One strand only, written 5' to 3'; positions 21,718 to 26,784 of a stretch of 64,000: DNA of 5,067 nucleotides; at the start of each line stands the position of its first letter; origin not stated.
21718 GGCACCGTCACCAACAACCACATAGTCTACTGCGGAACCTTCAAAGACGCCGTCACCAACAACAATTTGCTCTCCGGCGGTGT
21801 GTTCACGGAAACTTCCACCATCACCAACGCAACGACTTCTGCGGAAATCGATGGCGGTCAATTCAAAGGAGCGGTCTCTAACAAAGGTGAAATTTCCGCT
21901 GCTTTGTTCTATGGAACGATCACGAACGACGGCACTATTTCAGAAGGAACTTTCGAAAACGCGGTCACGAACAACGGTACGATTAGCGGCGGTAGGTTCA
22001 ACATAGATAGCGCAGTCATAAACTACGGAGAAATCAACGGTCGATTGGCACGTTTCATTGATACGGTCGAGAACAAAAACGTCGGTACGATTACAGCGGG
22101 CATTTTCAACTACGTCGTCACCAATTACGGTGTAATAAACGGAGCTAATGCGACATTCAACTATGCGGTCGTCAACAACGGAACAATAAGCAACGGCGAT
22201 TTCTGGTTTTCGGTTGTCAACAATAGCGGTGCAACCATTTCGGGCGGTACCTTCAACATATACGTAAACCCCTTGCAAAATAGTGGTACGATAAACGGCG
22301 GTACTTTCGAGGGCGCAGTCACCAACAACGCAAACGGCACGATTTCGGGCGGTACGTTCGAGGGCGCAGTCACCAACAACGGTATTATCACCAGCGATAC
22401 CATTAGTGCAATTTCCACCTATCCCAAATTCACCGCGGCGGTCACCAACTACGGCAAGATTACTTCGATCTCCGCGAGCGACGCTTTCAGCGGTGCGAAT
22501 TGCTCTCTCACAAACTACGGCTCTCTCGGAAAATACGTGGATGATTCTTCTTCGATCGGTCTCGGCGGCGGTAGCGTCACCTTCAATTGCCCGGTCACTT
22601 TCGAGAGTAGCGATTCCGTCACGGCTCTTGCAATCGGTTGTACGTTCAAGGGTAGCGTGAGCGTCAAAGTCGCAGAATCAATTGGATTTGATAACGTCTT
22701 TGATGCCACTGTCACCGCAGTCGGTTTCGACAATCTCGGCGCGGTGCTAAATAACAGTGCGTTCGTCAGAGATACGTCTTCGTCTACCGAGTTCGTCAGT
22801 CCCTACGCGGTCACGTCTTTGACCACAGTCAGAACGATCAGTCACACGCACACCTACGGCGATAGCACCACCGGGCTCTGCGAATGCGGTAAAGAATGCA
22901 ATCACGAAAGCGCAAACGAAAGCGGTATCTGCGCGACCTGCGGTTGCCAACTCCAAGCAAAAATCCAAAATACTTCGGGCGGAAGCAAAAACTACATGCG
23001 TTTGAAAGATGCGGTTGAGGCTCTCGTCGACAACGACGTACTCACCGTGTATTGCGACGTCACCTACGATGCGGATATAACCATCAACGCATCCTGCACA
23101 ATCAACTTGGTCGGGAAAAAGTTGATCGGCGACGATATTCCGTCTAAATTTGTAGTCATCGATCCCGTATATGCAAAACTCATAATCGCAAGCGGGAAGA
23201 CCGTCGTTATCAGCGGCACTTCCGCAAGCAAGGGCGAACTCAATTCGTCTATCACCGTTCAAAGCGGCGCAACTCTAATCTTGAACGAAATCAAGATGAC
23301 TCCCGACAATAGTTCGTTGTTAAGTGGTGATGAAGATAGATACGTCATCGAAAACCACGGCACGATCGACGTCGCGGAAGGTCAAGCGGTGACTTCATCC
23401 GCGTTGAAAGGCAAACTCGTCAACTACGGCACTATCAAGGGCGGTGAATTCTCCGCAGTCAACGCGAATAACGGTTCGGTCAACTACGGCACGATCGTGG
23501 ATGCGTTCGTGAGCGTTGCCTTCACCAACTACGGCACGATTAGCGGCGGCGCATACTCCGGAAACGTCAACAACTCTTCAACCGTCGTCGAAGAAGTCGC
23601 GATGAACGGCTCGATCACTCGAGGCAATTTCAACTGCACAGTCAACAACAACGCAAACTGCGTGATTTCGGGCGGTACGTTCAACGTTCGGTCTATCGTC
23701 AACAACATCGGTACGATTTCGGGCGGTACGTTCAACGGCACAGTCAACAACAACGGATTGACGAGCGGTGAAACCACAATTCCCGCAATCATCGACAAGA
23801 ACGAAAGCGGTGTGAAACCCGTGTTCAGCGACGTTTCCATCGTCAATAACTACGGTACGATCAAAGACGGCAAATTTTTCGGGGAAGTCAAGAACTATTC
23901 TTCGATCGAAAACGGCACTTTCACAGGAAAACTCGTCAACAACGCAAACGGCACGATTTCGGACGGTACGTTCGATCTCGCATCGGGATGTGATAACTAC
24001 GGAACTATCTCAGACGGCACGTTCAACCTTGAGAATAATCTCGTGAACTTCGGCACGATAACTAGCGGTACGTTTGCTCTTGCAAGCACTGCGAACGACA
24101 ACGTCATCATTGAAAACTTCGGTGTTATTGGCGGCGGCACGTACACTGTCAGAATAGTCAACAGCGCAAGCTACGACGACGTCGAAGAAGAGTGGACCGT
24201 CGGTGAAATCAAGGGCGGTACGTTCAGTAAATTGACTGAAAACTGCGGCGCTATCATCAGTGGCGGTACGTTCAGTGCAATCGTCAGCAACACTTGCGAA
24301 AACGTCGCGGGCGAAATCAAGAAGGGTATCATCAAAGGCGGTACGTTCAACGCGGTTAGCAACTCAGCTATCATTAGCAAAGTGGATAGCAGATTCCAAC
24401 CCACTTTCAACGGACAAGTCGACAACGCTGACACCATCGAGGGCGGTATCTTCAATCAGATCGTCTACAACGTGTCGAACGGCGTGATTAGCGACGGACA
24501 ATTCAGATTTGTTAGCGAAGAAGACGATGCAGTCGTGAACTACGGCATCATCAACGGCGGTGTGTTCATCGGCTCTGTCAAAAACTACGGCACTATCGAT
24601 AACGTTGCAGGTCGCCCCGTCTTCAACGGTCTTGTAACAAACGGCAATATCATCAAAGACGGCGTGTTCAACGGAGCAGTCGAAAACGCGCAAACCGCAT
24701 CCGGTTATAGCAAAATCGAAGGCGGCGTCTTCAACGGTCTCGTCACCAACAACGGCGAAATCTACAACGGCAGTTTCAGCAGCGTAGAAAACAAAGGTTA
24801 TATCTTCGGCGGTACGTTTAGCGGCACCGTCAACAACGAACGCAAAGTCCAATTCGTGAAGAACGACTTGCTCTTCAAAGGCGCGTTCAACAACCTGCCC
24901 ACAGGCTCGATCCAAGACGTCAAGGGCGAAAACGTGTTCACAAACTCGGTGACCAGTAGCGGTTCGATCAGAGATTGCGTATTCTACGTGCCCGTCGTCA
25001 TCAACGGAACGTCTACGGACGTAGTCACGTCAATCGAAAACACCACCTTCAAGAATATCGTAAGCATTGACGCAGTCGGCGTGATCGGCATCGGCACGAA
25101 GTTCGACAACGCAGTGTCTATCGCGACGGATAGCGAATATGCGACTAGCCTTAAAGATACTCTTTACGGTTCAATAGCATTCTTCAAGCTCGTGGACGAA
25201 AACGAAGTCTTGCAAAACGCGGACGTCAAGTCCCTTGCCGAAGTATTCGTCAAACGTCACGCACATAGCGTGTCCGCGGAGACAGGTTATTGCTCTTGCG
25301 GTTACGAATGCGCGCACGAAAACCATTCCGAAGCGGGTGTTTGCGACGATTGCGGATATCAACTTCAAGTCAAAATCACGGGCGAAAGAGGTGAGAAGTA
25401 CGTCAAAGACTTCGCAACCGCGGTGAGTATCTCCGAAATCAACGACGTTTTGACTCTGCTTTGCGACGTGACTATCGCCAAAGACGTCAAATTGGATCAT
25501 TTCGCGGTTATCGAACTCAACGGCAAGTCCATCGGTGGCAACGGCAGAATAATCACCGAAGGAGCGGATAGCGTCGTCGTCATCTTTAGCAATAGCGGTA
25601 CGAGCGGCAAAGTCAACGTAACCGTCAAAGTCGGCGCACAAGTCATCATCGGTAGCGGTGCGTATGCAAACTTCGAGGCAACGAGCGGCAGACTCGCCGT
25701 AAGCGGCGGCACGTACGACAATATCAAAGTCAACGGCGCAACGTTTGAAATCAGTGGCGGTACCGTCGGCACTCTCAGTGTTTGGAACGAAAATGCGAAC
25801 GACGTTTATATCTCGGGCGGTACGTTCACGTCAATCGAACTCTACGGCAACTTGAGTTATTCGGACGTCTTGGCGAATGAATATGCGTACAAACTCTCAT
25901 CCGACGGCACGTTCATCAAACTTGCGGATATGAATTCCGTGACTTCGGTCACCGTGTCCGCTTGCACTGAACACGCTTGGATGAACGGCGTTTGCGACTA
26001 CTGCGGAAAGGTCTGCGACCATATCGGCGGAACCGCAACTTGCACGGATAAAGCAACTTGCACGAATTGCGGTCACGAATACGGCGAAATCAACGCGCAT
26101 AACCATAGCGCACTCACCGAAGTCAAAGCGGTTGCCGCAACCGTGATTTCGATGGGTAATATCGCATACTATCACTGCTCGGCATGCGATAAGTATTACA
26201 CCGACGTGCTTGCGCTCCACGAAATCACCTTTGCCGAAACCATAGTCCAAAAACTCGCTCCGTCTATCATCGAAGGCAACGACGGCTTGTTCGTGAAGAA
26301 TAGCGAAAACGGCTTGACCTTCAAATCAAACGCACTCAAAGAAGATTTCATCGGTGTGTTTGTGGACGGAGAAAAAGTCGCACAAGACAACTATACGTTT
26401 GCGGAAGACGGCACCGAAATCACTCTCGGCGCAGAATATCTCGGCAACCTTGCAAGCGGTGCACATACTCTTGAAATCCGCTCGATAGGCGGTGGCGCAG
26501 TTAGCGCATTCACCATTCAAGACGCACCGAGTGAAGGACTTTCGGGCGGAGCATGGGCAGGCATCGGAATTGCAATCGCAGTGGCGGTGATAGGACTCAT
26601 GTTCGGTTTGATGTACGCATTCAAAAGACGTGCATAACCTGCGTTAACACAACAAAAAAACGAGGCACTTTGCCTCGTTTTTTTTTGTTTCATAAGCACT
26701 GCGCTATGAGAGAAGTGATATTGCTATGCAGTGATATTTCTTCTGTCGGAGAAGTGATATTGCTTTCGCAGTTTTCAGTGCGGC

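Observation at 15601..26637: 11-kb gene for a 3,678-aa tail-anchored GGTF-repeat beta-helix-like surface protein with no recognisable characterised family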

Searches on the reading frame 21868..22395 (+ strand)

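Call 95: search_protein_families(library=pfam, proteins=[window:21868-22395:+], max_evalue=1)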
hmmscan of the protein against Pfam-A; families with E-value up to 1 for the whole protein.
window:21868-22395:+ (176 aa): 2 families
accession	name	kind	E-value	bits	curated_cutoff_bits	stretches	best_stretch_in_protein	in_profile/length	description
PF02625.21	XdhC_CoxI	-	0.027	14.8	24.3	0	156-169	37-50/68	XdhC and CoxI family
PF25749.1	SPO1_gp41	-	0.23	12.1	27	1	82-140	73-130/140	Phage SPO1 gene 41 protein family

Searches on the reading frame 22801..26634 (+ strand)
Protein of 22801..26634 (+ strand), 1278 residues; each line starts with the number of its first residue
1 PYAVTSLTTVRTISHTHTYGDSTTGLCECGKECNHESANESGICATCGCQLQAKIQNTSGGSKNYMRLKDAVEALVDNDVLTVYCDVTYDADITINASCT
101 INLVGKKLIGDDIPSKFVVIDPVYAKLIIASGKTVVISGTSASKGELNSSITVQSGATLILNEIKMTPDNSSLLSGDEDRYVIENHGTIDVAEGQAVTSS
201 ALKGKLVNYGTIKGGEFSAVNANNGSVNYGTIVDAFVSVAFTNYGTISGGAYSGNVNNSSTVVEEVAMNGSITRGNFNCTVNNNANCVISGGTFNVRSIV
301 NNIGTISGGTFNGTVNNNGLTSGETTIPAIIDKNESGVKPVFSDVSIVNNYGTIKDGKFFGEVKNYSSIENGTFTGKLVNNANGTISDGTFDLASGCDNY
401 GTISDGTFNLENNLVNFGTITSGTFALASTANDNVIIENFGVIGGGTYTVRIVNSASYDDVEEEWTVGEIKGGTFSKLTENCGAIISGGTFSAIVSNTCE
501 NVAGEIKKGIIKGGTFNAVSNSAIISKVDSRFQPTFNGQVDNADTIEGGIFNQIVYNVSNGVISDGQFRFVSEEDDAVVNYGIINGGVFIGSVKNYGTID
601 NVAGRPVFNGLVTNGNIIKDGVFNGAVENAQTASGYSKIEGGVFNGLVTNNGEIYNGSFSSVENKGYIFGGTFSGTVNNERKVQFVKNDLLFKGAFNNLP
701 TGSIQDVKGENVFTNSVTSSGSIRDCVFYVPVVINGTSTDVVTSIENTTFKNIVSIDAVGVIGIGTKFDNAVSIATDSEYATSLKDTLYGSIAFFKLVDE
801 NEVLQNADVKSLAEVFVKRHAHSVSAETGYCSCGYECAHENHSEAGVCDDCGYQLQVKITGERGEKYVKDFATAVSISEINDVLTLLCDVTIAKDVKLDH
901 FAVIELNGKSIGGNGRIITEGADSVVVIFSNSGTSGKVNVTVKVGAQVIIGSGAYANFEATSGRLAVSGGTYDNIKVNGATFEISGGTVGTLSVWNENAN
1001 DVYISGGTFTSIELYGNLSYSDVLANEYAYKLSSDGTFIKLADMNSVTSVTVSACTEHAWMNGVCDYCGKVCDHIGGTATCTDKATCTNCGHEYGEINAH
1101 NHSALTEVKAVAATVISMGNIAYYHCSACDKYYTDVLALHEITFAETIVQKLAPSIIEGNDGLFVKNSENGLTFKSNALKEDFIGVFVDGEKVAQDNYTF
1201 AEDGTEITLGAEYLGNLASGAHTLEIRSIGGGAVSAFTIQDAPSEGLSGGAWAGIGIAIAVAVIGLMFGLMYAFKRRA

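Call 12: find_homologous_proteins(query=window:22801-26634:+, max_evalue=0.001)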
Query window:22801-26634:+ (1278 aa): 1443 proteins with E <= 0.001 among 8000 candidates; the best 120 are listed.
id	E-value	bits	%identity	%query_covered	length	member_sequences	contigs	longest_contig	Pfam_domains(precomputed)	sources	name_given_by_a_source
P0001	4.5e-123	431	47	21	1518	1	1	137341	-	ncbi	-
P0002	5.8e-114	400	31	83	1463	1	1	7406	-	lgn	-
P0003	9.6e-45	171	32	40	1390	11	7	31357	-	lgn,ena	-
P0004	1.1e-40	158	32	42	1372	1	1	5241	-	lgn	-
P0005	1.8e-40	157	39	25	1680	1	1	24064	-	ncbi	-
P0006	4.0e-40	156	31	31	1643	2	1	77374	PF05887.17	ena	-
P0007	7.0e-40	155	42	15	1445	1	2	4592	PF09479.17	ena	-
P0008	8.5e-40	155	33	36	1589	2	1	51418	PF05887.17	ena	-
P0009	1.1e-39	154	31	37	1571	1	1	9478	PF05887.17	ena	-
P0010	8.0e-39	151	34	37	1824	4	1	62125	PF21784.4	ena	-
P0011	1.6e-38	150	40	17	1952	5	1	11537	PF05887.17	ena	-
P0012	2.4e-38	150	32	42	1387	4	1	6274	-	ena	-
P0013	3.5e-38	149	41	17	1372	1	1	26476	PF05887.17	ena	-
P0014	5.8e-37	145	34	26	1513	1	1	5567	-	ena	-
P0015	5.9e-37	145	41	17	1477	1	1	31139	PF05887.17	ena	-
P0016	5.9e-37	145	38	17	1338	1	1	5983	PF20585.5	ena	-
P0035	1.1e-32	131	46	13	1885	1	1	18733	PF09479.17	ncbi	-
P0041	3.0e-32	130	37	19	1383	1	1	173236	-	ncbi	-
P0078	7.9e-29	118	31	38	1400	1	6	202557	-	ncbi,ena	-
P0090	3.5e-28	116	38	16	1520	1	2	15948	PF09479.17,PF18998.7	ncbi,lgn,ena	-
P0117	4.0e-27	113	45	13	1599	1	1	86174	-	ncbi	-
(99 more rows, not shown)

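Call 16: search_protein_families(library=pfam, proteins=[P0001, P0002, P0005, P0007, P0010, P0016], max_evalue=0.01)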
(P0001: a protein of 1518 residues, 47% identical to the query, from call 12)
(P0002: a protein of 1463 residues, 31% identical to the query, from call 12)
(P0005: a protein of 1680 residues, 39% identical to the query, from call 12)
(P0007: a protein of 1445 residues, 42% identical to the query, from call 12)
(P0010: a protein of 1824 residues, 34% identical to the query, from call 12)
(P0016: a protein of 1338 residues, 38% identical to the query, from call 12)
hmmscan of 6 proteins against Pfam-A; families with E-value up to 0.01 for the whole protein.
P0001 (1518 aa): 0 families

P0002 (1463 aa): 0 families

P0005 (1680 aa): 1 family
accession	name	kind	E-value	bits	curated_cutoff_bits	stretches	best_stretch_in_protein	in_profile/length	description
PF18998.6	Flg_new_2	-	0.0068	16.8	23.6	1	1469-1544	7-71/73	Divergent InlB B-repeat domain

P0007 (1445 aa): 2 families
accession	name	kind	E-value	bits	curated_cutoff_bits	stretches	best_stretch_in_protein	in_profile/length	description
PF09479.16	Flg_new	-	2e-14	53.9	27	2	1014-1081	3-65/65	Listeria-Bacteroides repeat domain (List_Bact_rpt)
PF07550.17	Shr-like_HID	-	0.00016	22.5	22.3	1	1307-1374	6-70/82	Heme-binding protein Shr-like, Hb-interacting domain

P0010 (1824 aa): 4 families
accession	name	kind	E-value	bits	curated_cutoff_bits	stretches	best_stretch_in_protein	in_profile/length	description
PF21784.3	Bflower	-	4e-06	27.6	25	0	440-472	19-51/116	4-fold beta flower protein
PF02088.20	Ornatin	-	8.9e-05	22.6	25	0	717-737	20-40/41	Ornatin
PF18998.6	Flg_new_2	-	0.006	17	23.6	1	1613-1688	7-71/73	Divergent InlB B-repeat domain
PF05887.16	Trypan_PARP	-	0.006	17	100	1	1570-1607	44-79/134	Procyclic acidic repetitive protein (PARP)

P0016 (1338 aa): 3 families
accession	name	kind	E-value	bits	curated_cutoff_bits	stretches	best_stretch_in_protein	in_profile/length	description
PF20585.4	Pectate_lyase_5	-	1.8e-05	25.4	24.3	1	110-175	2-57/126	Putative pectate lyase-like adhesive domain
PF14283.11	CD1107-like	-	0.00043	20.6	26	1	25-89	68-129/158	Mobile element protein CD1107-like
PF07550.17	Shr-like_HID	-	0.0071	17.3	22.3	1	1192-1260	5-70/82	Heme-binding protein Shr-like, Hb-interacting domain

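Call 21: find_encoding_contigs(protein=P0001, flank=6000, max_places=3)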
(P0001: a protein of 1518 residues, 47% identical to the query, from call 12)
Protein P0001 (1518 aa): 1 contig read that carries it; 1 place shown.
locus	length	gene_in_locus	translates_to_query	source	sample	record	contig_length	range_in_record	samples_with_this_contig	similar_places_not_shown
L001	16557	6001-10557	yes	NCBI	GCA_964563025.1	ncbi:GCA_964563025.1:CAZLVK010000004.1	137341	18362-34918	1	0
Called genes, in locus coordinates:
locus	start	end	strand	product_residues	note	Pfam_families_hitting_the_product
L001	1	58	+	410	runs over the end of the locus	PF02653:BPD_transp_2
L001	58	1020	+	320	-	PF02653:BPD_transp_2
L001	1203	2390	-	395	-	PF00890:FAD_binding_2 (faint), PF01266:DAO (faint), PF03486:HI0933_like, PF07992:Pyr_redox_2 (faint), PF22780:HI0933_like_1st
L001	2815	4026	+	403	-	PF02127:Peptidase_M18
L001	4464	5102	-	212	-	-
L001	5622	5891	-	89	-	-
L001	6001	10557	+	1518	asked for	-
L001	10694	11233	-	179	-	PF00210:Ferritin (weak), PF02915:Rubrerythrin, PF21349:RUBY_RBDX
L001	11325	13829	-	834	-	PF00403:HMA, PF00122:E1-E2_ATPase, PF00702:Hydrolase, PF08282:Hydrolase_3 (faint), PF00403:HMA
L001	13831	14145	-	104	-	PF02583:Trns_repr_metal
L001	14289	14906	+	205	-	PF12464:Mac, PF00132:Hexapep, PF14602:Hexapep_2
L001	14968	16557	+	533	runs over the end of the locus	-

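Call 59: search_protein_families(library=ncbifam, proteins=[P0016, P0035], max_evalue=10)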
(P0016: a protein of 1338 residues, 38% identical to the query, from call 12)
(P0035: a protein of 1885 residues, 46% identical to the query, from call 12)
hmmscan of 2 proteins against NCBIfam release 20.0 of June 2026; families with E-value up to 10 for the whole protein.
P0016 (1338 aa): 8 families
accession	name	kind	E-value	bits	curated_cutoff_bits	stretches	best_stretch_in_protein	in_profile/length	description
NF053819.1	EF0750_LPXTG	subfamily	2e-05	25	47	2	1263-1329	35-100/105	EF2685/EF0750 family sortase-dependent surface protein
NF033073.1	LPXTG_double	subfamily_domain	0.017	15.1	48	1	1298-1334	29-63/66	doubled motif LPXTG anchor domain-containing protein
NF033777.1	M_group_A_cterm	equivalog_domain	0.017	14.7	400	1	1259-1334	143-216/218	M protein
NF005411.0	PRK06975.1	equivalog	0.057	11.7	414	1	1266-1337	282-353/660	fused uroporphyrinogen-III synthase HemD/membrane protein HemX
TIGR03670.1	rpoB_arch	equivalog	0.53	8.5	811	1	1056-1084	539-567/599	DNA-directed RNA polymerase subunit B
NF033186.1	internalin_K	exception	1.3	7.3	1100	1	1212-1299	455-545/604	class 1 internalin InlK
NF033846.1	Rumino_NPXTG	domain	2.3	8.7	23.5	1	1303-1334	2-29/30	NPXTG-anchored protein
TIGR02578.2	cas_TM1811_Csm1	equivalog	2.3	6.8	170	1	1067-1140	375-445/753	type III-A CRISPR-associated protein Cas10/Csm1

P0035 (1885 aa): 4 families
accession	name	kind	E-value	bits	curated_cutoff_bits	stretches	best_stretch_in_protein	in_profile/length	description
TIGR02543.1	List_Bact_rpt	repeat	0.043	14.2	20.95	2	1442-1480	3-40/44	TIGR02543 family repeat protein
NF041742.1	WGxxGxxG_fam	subfamily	0.075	13.6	35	1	1-46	1-33/69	WGxxGxxG family protein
TIGR02042.1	sir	equivalog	0.086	10.9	731.5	1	1414-1464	146-196/581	sulfite reductase, ferredoxin dependent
TIGR03830.1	CxxCG_CxxCG_HTH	subfamily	1.6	8.6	61.8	1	1675-1727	1-48/127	type II TA system antitoxin MqsA family protein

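Call 77: list_cluster_members(proteins=[P0001, P0005, P0035, P0041, P0078, P0090, P0117, P0121])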
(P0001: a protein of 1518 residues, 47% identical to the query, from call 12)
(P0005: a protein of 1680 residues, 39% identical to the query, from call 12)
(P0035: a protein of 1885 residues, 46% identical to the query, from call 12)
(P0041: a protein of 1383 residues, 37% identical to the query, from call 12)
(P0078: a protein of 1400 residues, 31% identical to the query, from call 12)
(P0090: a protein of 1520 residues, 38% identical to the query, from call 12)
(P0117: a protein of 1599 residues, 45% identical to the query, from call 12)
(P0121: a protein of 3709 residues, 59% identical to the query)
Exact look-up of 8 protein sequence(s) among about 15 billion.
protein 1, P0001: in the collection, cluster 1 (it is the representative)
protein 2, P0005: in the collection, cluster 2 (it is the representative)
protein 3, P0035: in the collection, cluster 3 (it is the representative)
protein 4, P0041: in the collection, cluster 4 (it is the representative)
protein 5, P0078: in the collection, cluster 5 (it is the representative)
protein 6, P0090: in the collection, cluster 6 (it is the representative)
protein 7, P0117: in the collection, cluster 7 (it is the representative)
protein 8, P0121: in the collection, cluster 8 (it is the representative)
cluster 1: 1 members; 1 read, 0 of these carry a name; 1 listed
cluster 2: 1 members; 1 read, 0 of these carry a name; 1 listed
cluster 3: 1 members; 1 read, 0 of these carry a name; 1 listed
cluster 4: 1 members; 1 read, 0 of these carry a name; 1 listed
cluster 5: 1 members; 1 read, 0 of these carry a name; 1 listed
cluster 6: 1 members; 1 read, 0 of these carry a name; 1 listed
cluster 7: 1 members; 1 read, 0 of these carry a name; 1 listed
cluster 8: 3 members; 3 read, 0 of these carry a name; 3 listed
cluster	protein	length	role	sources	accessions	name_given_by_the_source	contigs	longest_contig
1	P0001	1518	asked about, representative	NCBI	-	-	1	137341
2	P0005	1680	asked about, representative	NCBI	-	-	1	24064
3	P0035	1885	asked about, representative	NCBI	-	-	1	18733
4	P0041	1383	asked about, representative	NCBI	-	-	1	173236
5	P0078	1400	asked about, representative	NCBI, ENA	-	-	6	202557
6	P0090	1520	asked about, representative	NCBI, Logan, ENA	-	-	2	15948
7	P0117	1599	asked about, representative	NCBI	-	-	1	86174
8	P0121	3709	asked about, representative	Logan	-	-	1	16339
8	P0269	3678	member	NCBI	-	-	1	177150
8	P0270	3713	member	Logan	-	-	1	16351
